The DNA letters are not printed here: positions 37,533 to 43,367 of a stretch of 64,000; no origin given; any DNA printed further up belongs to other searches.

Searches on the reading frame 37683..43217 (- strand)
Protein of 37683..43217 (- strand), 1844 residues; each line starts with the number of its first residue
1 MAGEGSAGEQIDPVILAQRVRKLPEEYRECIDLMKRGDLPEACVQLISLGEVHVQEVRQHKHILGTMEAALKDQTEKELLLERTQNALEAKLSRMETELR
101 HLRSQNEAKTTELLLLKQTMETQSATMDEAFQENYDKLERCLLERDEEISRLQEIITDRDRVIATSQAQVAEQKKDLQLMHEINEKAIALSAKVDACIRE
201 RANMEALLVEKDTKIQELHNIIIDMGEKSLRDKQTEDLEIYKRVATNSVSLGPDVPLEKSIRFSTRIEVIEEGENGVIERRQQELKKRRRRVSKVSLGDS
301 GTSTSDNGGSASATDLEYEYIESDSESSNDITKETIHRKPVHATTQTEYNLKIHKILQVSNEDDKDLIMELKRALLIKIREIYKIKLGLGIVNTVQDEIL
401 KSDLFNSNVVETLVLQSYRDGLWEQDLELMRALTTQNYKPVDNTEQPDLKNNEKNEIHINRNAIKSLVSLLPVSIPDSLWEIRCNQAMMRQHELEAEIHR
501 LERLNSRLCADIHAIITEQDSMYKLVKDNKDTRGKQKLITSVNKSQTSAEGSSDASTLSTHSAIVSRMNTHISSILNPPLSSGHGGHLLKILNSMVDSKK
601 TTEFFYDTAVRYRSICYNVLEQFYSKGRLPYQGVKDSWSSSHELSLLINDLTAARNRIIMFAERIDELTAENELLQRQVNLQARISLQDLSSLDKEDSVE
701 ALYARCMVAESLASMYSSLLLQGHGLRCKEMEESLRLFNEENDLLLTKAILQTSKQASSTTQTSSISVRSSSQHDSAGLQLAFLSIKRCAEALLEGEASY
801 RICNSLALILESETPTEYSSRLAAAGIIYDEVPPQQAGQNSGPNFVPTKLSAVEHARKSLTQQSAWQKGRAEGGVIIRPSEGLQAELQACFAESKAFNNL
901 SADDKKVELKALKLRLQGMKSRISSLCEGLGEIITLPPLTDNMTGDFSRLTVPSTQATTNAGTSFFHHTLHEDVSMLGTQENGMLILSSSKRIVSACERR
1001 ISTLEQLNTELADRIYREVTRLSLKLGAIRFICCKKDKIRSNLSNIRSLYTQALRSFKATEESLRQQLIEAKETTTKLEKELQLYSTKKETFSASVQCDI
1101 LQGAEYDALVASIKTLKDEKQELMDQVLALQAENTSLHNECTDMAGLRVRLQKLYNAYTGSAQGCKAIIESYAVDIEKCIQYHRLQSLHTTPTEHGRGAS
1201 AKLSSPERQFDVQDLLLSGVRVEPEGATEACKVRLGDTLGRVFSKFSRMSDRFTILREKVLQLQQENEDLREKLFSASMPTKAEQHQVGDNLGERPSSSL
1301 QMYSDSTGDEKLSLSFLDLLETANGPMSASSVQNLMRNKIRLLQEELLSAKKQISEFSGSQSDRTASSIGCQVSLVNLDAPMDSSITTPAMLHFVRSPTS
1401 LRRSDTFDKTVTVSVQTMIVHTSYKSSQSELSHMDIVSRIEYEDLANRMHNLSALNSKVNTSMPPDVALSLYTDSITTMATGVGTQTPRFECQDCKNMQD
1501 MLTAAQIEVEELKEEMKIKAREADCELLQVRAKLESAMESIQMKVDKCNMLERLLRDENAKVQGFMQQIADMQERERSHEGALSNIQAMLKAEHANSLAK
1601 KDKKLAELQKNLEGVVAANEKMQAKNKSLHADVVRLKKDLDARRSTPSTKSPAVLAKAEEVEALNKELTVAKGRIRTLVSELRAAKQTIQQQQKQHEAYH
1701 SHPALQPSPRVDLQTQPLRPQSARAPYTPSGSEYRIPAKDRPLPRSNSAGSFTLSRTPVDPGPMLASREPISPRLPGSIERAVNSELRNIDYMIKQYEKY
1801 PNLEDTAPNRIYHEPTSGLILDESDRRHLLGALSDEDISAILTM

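Call 9: find_encoding_contigs(protein=window:37683-43217:-, flank=10000, max_places=6)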
Protein window:37683-43217:- (1844 aa): no gene with exactly this product is on record in the collection.

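Call 10: find_homologous_proteins(query=window:37683-43217:-, max_evalue=1e-10)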
Query window:37683-43217:- (1844 aa): 5 proteins with E <= 1e-10 among 8000 candidates.
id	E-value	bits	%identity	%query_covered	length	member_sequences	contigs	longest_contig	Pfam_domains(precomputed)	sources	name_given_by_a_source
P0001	0.0e+0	3936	98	100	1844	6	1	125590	-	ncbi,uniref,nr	ncbi:Hypothetical protein DHA2_112787 [Giardia duodenalis]|uniref:Coiled-coil protein n=1 Tax=Giardi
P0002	0.0e+0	3232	82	100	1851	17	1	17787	-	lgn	-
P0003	0.0e+0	2997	76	100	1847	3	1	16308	-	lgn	-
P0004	0.0e+0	2718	78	89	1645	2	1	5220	-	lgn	-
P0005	4.6e-217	742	33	99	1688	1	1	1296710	-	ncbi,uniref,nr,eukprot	ncbi:hypothetical protein GMRT_13513 [Giardia muris]|uniref:Coiled-coil protein n=1 Tax=Giardia muri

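Call 11: find_encoding_contigs(protein=P0001, flank=10000, max_places=4)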
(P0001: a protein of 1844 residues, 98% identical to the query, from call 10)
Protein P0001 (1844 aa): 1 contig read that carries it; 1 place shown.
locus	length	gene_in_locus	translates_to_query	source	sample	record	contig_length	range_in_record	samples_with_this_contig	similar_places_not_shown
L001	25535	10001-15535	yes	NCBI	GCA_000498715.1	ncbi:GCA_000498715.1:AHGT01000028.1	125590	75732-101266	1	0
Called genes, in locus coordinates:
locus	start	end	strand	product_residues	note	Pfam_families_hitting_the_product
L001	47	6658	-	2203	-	-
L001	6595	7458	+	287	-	PF07719:TPR_2 (faint), PF13181:TPR_8 (faint), PF17874:TPR_MalT (faint), PF00515:TPR_1 (faint), PF13424:TPR_12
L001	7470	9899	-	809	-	PF00069:Pkinase, PF07714:PK_Tyr_Ser-Thr, PF13606:Ank_3 (faint), PF12796:Ank_2, PF13637:Ank_4 (faint), PF00023:Ank (faint), PF13857:Ank_5 (faint), PF12796:Ank_2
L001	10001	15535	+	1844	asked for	-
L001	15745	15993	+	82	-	-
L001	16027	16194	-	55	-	-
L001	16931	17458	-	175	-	-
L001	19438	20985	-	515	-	PF03302:VSP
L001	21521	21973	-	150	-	-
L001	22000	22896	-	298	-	PF00112:Peptidase_C1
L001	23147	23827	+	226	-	-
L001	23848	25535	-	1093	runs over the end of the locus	PF25024:EGF_TEN (faint), PF07974:EGF_2 (faint), PF23106:EGF_Teneurin (weak)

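Call 12: find_encoding_contigs(protein=P0002, flank=10000, max_places=4)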
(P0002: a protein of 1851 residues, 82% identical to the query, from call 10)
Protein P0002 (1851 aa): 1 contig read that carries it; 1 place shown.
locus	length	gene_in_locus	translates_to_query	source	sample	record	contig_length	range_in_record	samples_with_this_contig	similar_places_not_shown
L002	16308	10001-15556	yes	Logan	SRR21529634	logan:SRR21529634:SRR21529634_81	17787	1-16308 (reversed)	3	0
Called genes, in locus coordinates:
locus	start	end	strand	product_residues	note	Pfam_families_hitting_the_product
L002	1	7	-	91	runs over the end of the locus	-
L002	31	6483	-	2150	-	-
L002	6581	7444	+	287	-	PF00515:TPR_1 (faint), PF07719:TPR_2 (faint), PF13181:TPR_8 (faint), PF17874:TPR_MalT (faint), PF13424:TPR_12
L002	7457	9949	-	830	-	PF00069:Pkinase, PF07714:PK_Tyr_Ser-Thr, PF00023:Ank (faint), PF12796:Ank_2, PF13606:Ank_3 (faint), PF13637:Ank_4 (faint), PF13857:Ank_5 (weak), PF12796:Ank_2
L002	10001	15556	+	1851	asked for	-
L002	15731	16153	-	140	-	-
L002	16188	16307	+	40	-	?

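Call 13: find_encoding_contigs(protein=P0003, flank=10000, max_places=4)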
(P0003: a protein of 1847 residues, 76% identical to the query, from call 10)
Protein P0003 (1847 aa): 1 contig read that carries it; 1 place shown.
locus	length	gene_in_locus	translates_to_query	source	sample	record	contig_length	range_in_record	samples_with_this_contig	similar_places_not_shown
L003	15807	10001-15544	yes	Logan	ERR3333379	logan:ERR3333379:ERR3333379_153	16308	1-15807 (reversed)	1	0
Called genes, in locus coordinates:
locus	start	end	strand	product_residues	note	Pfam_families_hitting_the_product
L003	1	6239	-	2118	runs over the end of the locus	-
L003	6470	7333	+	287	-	PF00515:TPR_1 (faint), PF07719:TPR_2 (faint), PF13181:TPR_8 (faint), PF13424:TPR_12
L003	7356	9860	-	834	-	PF00069:Pkinase, PF07714:PK_Tyr_Ser-Thr, PF12796:Ank_2 (weak), PF13857:Ank_5 (faint), PF00023:Ank (faint), PF12796:Ank_2, PF13606:Ank_3 (faint), PF12796:Ank_2, +1 more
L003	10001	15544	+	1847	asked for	-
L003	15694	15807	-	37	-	?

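Call 20: find_encoding_contigs(protein=P0005, flank=10000, max_places=2)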
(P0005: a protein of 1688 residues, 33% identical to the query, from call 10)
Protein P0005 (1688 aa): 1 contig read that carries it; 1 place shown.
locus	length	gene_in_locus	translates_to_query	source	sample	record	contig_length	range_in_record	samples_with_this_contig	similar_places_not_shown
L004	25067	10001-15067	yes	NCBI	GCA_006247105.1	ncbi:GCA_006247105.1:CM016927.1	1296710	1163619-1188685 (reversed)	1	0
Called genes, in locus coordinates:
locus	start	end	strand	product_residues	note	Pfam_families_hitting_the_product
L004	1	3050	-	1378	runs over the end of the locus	PF12796:Ank_2, PF12796:Ank_2, PF13637:Ank_4 (weak), PF12796:Ank_2, PF13637:Ank_4 (weak), PF12796:Ank_2, PF12796:Ank_2, PF13920:zf-C3HC4_3, +6 more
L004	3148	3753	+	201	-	PF02223:Thymidylate_kin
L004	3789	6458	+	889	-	PF00009:GTP_EFTU, PF22042:EF-G_D2 (weak), PF03144:GTP_EFTU_D2, PF14492:EFG_III, PF03764:EFG_IV, PF00679:EFG_C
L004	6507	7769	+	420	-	PF05495:zf-CHY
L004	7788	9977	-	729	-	PF00069:Pkinase, PF07714:PK_Tyr_Ser-Thr, PF12796:Ank_2, PF13637:Ank_4 (weak), PF13857:Ank_5 (weak), PF12796:Ank_2, PF13857:Ank_5 (weak), PF12796:Ank_2, +2 more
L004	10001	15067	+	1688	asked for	-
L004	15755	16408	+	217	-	PF12796:Ank_2, PF24521:Ank_KRIT1 (faint), PF13857:Ank_5 (faint), PF12796:Ank_2, PF00023:Ank (weak), PF13637:Ank_4 (weak), PF12796:Ank_2 (weak), PF00023:Ank (weak), +1 more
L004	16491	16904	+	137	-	-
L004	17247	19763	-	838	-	PF00023:Ank (faint), PF12796:Ank_2, PF13606:Ank_3 (faint), PF13637:Ank_4 (weak), PF13857:Ank_5 (faint), PF12796:Ank_2, PF00069:Pkinase, PF07714:PK_Tyr_Ser-Thr, +2 more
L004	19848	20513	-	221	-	-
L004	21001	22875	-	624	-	PF01926:MMR_HSR1 (faint), PF26633:DUF8206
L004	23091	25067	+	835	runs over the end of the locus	-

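Call 21: find_encoding_contigs(protein=P0004, flank=10000, max_places=4)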
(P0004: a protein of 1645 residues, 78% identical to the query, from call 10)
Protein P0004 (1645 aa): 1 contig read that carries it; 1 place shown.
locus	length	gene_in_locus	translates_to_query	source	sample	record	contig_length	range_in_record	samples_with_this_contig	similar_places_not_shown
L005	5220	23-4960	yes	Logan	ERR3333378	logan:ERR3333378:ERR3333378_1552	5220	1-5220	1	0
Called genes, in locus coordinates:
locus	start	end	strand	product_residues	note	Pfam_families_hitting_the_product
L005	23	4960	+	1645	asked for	-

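Call 38: find_encoding_contigs(protein=P0012, flank=10000, max_places=4)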
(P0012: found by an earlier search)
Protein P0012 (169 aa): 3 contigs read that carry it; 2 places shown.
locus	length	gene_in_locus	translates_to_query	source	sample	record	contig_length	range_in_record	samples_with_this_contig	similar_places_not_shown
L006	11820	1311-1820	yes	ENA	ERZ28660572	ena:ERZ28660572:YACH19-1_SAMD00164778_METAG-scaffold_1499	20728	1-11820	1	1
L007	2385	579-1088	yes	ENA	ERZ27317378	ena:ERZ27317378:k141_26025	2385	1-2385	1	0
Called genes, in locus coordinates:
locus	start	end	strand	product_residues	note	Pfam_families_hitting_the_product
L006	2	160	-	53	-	?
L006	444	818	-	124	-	-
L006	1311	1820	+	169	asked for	-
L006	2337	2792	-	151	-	-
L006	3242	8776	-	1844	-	-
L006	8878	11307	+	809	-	PF00069:Pkinase, PF07714:PK_Tyr_Ser-Thr, PF13606:Ank_3 (faint), PF12796:Ank_2, PF13637:Ank_4 (faint), PF00023:Ank (faint), PF13857:Ank_5 (faint), PF12796:Ank_2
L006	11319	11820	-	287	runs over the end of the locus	PF07719:TPR_2 (faint), PF13181:TPR_8 (faint), PF17874:TPR_MalT (faint), PF00515:TPR_1 (faint), PF13424:TPR_12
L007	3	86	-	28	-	?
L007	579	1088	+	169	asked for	-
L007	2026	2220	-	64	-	-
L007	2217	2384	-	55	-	?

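Call 39: find_encoding_contigs(protein=P0010, flank=10000, max_places=6)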
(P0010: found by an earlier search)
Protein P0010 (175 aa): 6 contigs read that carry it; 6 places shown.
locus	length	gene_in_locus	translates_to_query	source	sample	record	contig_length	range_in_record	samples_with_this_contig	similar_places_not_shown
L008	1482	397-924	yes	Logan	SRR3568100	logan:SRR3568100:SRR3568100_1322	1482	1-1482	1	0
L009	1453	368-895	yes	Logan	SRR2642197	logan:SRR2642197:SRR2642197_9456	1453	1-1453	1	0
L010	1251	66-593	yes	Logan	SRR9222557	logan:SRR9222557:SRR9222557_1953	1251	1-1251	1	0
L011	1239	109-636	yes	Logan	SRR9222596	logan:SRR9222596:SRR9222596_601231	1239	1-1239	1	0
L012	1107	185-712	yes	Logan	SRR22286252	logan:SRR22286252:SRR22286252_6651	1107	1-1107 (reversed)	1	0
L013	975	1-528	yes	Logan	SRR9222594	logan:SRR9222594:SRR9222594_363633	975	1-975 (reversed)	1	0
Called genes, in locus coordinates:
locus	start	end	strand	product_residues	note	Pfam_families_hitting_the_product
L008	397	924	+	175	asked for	-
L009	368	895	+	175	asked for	-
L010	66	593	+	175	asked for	-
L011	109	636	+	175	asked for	-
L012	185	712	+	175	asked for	-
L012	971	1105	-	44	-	?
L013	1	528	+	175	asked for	?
